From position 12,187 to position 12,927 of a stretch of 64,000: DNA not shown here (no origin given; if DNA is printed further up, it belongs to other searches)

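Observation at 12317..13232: Divergent SLOG (DUF1273/YpsA-like) and XRE regulator module bracketed by near-identical 22-nt hairpins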

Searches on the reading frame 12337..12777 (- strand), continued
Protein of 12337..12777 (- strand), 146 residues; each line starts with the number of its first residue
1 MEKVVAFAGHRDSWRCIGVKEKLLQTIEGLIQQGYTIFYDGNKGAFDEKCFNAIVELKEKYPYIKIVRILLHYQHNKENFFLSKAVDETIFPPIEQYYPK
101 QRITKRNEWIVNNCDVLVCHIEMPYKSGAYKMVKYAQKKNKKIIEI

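Call 86: search_protein_families(library=pfam, proteins=[P0136, P0171, P0173, P0227, P0134, P0170, P0199, P0179, P0239, P0201], max_evalue=0.01)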
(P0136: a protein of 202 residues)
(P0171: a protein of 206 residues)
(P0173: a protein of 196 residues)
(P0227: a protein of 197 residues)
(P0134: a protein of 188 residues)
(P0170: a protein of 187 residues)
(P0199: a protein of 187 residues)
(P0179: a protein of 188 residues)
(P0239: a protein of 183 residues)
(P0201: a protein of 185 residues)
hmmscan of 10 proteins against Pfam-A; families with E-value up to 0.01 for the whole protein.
P0136 (202 aa): 0 families

P0171 (206 aa): 1 family
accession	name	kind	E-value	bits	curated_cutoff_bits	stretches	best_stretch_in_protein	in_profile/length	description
PF06908.16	YpsA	-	6.8e-06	26.6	27.7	1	63-167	23-138/168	YspA SLOG family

P0173 (196 aa): 1 family
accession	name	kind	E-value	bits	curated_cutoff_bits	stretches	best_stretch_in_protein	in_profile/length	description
PF06908.16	YpsA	-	0.0044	17.5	27.7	1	19-143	25-157/168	YspA SLOG family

P0227 (197 aa): 1 family
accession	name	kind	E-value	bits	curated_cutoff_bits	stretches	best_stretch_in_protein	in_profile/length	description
PF06908.16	YpsA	-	0.0018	18.7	27.7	0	18-142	24-152/168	YspA SLOG family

P0134 (188 aa): 1 family
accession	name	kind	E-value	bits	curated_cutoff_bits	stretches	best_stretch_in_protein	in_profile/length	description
PF06908.16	YpsA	-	5.2e-06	27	27.7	1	13-135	19-147/168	YspA SLOG family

P0170 (187 aa): 1 family
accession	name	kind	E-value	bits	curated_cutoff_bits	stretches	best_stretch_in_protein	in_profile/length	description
PF06908.16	YpsA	-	1.8e-07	31.7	27.7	1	6-76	13-82/168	YspA SLOG family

P0199 (187 aa): 2 families
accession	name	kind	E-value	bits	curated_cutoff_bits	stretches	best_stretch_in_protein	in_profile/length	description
PF06908.16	YpsA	-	3.4e-05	24.3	27.7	1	15-152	24-163/168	YspA SLOG family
PF20985.2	Legum_prodom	-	0.0058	17.3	25.2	0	102-151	32-78/97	Legumain, prodomain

P0179 (188 aa): 3 families
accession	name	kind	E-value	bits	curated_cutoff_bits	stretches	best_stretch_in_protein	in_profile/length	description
PF06908.16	YpsA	-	5.5e-07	30.2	27.7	1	33-162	23-150/168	YspA SLOG family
PF05014.21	Nuc_deoxyrib_tr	-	0.0031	18.1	28.8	1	123-174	48-99/117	Nucleoside 2-deoxyribosyltransferase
PF02481.21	DNA_processg_A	-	0.0068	16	29.6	1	96-181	113-196/212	DNA recombination-mediator protein A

P0239 (183 aa): 0 families

P0201 (185 aa): 1 family
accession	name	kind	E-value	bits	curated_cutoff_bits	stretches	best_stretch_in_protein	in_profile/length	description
PF06908.16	YpsA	-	0.00012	22.5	27.7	1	23-153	27-158/168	YspA SLOG family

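Call 87: search_dna_similar(query=window:12340-12777:-, collection=plasmids, mode=protein, max_evalue=0.001, max_rows=25)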
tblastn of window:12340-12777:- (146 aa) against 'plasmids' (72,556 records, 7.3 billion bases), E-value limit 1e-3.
Records with a match: 5; places in all: 5; records where one place covers at least 80% of the query: 5.
Best place of each record, by identity: <60% 5.
By first word of the organism name: Bacillus 2; Monoglobus 1; Alkaliphilus 1; Subdoligranulum 1.
By predicted mobility (MOB-suite, as given by PLSDB): non-mobilizable 5.
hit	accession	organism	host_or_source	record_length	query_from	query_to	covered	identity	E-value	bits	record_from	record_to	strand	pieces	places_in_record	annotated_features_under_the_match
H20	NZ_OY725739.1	Monoglobus pectinilyticus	-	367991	7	146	96%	35.6%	3e-12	70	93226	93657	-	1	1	SLOG family protein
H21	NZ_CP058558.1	Alkaliphilus sp. B6464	-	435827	1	146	100%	29.1%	5e-6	52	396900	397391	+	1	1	SLOG family protein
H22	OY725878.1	Subdoligranulum variabile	-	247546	3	146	99%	27.9%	1e-9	62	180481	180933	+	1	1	record has no annotation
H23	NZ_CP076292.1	Bacillus velezensis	Solanum lycopersicum,soil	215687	3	139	94%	25.2%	1e-5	50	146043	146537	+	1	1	SLOG family protein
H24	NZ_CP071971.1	Bacillus amyloliquefaciens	catalpa,metagenomic assembly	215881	3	139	94%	25.2%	1e-5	50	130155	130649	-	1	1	SLOG family protein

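Call 88: get_annotated_region(hit=H20, flank=3000)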
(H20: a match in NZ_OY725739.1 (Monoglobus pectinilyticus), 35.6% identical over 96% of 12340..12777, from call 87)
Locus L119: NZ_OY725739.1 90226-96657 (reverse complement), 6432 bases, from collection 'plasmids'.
description: Monoglobus pectinilyticus strain Ruminococcaceae species TSDC17.2-1.2 plasmid 15, complete sequence
organism: Monoglobus pectinilyticus (NCBI taxid 1981510)
taxonomy: Bacteria; Bacillota; Clostridia; Monoglobales; Monoglobaceae; Monoglobus; Monoglobus pectinilyticus
host: -; source: -; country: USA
typing (MOB-suite, as given by PLSDB): non-mobilizable
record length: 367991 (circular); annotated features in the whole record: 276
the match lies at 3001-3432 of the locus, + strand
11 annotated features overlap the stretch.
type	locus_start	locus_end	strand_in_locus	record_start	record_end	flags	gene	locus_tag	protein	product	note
CDS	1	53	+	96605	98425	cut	-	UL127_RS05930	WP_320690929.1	O-antigen ligase family protein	-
CDS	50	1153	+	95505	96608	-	-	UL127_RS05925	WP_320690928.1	glycosyltransferase family 4 protein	-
CDS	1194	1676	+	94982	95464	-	-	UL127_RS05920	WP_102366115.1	DUF4330 family protein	-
CDS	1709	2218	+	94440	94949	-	-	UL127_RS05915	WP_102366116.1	DUF4330 domain-containing protein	-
CDS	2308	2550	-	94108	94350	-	-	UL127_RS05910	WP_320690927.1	helix-turn-helix transcriptional regulator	-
CDS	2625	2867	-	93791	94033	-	-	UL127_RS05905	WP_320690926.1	helix-turn-helix transcriptional regulator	-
CDS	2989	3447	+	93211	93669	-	-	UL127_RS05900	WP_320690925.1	SLOG family protein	-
CDS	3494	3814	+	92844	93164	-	-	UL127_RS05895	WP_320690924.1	hypothetical protein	-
CDS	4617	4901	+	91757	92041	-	-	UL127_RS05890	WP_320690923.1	helix-turn-helix transcriptional regulator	-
CDS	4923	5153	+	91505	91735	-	-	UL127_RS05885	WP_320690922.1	helix-turn-helix transcriptional regulator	-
CDS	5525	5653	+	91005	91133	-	-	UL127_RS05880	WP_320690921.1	hypothetical protein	-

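Call 89: get_annotated_region(hit=H21, flank=3000)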
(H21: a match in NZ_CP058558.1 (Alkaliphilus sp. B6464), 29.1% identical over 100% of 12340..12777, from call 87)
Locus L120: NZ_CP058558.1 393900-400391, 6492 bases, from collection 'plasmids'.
description: Alkaliphilus sp. B6464 plasmid pB6464, complete sequence
organism: Alkaliphilus sp. B6464 (NCBI taxid 2731219)
taxonomy: Bacteria; Bacillota; Clostridia; Peptostreptococcales; Natronincolaceae; Alkaliphilus; Alkaliphilus sp. B6464
host: -; source: -; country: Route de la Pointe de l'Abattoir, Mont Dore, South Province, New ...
typing (MOB-suite, as given by PLSDB): non-mobilizable
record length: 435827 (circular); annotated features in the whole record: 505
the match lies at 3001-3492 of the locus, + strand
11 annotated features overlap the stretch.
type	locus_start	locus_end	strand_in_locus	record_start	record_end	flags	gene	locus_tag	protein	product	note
CDS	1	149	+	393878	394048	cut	-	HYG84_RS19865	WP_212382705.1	hypothetical protein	-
CDS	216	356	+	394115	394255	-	-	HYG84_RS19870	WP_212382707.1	hypothetical protein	-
CDS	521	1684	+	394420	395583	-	-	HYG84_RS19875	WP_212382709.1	sensor histidine kinase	-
CDS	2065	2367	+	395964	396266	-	-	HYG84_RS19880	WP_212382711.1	hypothetical protein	-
CDS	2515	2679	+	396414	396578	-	-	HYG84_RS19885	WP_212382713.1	hypothetical protein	-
CDS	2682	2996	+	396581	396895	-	-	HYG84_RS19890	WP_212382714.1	hypothetical protein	-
CDS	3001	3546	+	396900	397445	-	-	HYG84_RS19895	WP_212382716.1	SLOG family protein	-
CDS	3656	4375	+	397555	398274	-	-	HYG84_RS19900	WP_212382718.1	hypothetical protein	-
CDS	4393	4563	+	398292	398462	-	-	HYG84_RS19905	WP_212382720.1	hypothetical protein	-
CDS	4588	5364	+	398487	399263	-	-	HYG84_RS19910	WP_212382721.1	hypothetical protein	-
CDS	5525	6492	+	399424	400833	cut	-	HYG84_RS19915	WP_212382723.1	type II secretion system protein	-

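Call 90: find_homologous_proteins(query=L074:4664-5461:-, max_evalue=1e-30)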
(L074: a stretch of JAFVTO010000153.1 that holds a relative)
Query L074:4664-5461:- (266 aa): 6552 proteins with E <= 1e-30 among 7139 candidates; the best 120 are listed.
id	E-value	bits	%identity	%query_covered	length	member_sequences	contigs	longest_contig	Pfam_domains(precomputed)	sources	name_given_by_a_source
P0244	2.4e-173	593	100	97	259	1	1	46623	PF09414.16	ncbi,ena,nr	ncbi:MAG: RNA ligase family protein [Clostridia bacterium]|nr:RNA ligase family protein [Clostridia 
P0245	6.6e-132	457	77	95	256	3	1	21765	PF09414.16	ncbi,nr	ncbi:MAG: RNA ligase family protein [Clostridia bacterium]|nr:RNA ligase family protein [Clostridia 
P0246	1.3e-123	430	74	95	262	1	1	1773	PF09414.16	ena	-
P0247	6.4e-123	428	72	95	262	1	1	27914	PF09414.16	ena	-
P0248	1.7e-122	426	71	96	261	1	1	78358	PF09414.16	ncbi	-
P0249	2.3e-122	426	72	95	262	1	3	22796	PF09414.16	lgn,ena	-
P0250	6.0e-122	424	72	95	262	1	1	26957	PF09414.16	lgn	-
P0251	2.3e-121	422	71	96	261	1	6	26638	PF09414.16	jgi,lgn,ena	-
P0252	2.5e-121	422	74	95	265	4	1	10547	PF09414.16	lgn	-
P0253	4.0e-121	422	69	99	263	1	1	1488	PF09414.16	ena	-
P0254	8.5e-121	421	69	96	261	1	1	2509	PF09414.16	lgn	-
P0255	1.0e-120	420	70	95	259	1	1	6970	PF09414.16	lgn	-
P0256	1.1e-120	420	69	100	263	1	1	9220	PF09414.16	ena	-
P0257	1.3e-120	420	70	95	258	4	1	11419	PF09414.16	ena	-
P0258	1.5e-120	420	69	100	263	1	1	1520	PF09414.16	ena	-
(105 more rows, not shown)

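Call 91: find_encoding_contigs(protein=P0245, flank=4000, max_places=3)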
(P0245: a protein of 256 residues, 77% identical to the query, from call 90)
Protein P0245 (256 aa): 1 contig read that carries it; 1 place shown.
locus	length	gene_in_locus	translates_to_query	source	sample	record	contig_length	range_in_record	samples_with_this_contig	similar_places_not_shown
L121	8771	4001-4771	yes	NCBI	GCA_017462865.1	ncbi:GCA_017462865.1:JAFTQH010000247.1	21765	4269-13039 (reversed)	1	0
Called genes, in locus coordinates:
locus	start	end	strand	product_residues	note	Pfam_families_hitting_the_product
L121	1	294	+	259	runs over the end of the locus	PF13490:zf-HC2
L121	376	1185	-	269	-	PF00149:Metallophos, PF12850:Metallophos_2 (faint)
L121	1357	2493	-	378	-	PF02223:Thymidylate_kin (weak), PF13521:AAA_28, PF01928:CYTH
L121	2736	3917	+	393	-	PF01966:HD, PF13671:AAA_33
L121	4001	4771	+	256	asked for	PF09414:RNA_ligase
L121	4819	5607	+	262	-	PF23023:Anti-Pycsar_Apyc1, PF00753:Lactamase_B, PF12706:Lactamase_B_2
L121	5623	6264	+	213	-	PF00753:Lactamase_B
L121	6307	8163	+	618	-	-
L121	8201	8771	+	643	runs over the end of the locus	PF16126:DUF4838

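Call 92: find_homologous_proteins(query=L067:4468-5100:-, max_evalue=1e-40)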
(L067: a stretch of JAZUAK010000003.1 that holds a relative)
Query L067:4468-5100:- (211 aa): 6427 proteins with E <= 1e-40 among 8000 candidates; the best 120 are listed.
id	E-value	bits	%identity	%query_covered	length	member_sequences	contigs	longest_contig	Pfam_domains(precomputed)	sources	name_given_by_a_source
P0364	1.2e-121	422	90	96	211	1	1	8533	PF01926.30,PF02421.25,PF03193.23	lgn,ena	-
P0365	5.3e-120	416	86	100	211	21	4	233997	PF01926.30,PF02421.25,PF03193.23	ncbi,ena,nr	ncbi:MAG: YihA family ribosome biogenesis GTP-binding protein [Clostridia bacterium]|nr:YihA family 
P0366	1.3e-119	415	87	95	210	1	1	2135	PF01926.30,PF02421.25,PF03193.23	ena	-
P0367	2.5e-111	388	84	94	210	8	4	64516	PF01926.30,PF02421.25,PF03193.23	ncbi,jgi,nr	ncbi:MAG: YihA family ribosome biogenesis GTP-binding protein [Clostridiales bacterium]|nr:YihA fami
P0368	3.9e-111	387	86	95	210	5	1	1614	PF01926.30,PF02421.25,PF03193.23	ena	-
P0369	4.6e-111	387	83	96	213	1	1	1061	PF01926.30,PF02421.25,PF03193.23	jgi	jgi:GTP-binding protein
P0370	2.1e-110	385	84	95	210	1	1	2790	PF01926.30,PF00350.30,PF02421.25,PF00009.34,PF03193.23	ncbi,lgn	-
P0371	2.6e-110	385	81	100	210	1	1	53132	PF01926.30,PF02421.25,PF03193.23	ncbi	-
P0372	2.8e-110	385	85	95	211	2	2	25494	PF01926.30,PF02421.25,PF03193.23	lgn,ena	-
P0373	3.0e-110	384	84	95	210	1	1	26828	PF01926.30,PF00350.30,PF02421.25,PF00009.34,PF03193.23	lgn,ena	-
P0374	4.1e-110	384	83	100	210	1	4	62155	PF01926.30,PF00350.30,PF02421.25,PF00009.34,PF03193.23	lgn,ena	-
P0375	8.6e-110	383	83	98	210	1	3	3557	PF01926.30,PF02421.25,PF03193.23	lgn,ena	-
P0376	2.5e-109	381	82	96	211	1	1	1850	PF01926.30,PF02421.25,PF03193.23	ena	-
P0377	3.0e-109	381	83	98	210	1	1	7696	PF01926.30,PF02421.25,PF03193.23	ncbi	-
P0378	7.7e-109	380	83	100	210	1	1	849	PF01926.30,PF00350.30,PF02421.25,PF00009.34,PF03193.23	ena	-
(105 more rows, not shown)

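Call 93: find_encoding_contigs(protein=P0364, flank=3500, max_places=3)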
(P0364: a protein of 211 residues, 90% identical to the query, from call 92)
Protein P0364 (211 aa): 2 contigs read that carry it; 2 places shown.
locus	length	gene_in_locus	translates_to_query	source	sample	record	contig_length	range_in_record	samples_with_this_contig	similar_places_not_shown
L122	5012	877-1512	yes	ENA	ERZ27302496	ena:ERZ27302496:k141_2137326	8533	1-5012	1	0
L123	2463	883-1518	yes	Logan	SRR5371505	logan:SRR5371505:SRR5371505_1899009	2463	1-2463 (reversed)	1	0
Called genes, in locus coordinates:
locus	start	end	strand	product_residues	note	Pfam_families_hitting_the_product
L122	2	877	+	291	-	?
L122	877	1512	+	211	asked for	PF03193:RsgA_GTPase (faint), PF01926:MMR_HSR1, PF02421:FeoB_N (weak)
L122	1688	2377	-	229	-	PF19538:DUF6062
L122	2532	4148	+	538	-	PF00664:ABC_membrane, PF13304:AAA_21 (faint), PF00005:ABC_tran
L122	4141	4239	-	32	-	-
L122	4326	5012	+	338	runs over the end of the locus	PF01168:Ala_racemase_N, PF00842:Ala_racemase_C (faint)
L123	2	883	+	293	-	?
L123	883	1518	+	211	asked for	PF03193:RsgA_GTPase (faint), PF01926:MMR_HSR1, PF02421:FeoB_N (weak)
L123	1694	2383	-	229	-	PF19538:DUF6062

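Call 94: find_encoding_contigs(protein=P0365, flank=3500, max_places=4)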
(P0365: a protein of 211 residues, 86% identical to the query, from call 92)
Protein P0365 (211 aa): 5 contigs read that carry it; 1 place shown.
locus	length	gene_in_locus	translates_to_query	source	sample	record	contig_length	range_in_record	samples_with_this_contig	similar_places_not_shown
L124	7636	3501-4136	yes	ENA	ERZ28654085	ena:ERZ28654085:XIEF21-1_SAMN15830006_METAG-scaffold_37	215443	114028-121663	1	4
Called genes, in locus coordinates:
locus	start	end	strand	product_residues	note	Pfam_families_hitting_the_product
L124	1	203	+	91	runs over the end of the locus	PF20648:DUF6809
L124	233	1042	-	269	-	PF00106:adh_short, PF08659:KR, PF13561:adh_short_C2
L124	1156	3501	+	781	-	PF02190:LON_substr_bdg, PF00004:AAA, PF07724:AAA_2 (faint), PF07728:AAA_5, PF22667:Lon_lid, PF05362:Lon_C, PF13541:ChlI (weak)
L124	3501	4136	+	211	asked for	PF03193:RsgA_GTPase (faint), PF01926:MMR_HSR1, PF02421:FeoB_N (weak)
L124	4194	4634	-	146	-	-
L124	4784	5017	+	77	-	-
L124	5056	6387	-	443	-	PF01546:Peptidase_M20, PF07687:M20_dimer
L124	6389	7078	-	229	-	PF19538:DUF6062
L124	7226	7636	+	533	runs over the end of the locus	PF00664:ABC_membrane, PF00005:ABC_tran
